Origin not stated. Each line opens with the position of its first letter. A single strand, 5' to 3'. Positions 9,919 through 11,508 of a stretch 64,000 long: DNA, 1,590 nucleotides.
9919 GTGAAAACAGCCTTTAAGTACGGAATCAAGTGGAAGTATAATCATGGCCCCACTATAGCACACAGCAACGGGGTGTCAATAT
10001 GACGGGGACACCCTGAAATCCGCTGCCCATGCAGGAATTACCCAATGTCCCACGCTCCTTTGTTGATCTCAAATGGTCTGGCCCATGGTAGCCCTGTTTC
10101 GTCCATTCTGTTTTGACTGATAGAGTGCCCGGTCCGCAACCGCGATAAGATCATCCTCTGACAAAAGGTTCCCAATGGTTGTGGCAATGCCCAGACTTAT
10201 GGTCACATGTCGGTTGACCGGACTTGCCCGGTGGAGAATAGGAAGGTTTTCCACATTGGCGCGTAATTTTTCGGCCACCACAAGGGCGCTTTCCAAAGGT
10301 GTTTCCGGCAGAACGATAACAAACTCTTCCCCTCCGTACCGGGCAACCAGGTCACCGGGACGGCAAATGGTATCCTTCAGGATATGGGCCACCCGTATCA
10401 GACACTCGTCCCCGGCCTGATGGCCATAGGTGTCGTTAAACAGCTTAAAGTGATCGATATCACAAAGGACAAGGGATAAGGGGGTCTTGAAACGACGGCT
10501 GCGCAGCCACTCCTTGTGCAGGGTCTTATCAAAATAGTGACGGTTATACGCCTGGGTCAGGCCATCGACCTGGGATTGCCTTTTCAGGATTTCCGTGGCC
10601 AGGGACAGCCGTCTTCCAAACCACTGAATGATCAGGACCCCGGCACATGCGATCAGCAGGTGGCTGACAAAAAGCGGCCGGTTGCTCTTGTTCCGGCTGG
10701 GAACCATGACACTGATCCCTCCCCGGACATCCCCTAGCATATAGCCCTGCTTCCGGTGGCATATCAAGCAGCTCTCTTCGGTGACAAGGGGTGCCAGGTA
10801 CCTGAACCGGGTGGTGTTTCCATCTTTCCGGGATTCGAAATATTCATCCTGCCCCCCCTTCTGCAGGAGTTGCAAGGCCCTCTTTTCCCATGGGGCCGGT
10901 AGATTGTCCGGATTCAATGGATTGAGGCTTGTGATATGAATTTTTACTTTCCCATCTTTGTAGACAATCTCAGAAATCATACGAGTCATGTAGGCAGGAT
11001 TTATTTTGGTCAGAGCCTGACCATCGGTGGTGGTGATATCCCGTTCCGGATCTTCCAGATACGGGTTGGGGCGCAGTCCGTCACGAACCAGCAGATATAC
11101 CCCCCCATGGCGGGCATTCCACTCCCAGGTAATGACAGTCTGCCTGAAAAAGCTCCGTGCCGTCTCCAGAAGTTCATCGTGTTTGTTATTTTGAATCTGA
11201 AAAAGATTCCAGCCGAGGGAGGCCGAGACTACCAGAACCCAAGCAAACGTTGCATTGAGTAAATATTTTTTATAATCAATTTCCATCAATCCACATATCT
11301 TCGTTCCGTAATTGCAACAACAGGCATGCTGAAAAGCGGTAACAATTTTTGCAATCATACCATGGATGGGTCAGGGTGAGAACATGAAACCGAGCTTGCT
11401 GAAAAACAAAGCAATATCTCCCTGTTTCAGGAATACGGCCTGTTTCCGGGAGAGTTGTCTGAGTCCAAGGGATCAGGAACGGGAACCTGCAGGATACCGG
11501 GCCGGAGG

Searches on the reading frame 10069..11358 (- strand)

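Call 41: search_protein_families(library=pfam, proteins=[window:10069-11358:-], max_evalue=0.00001)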
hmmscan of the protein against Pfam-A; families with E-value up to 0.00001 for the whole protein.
window:10069-11358:- (429 aa): 2 families
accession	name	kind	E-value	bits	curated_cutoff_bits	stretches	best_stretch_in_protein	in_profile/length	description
PF00990.26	GGDEF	-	9.1e-51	172.3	23.8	1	263-422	2-161/161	Diguanylate cyclase, GGDEF domain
PF11845.13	Tll0287-like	-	2e-20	74.1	24.1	1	61-220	6-144/144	Tll0287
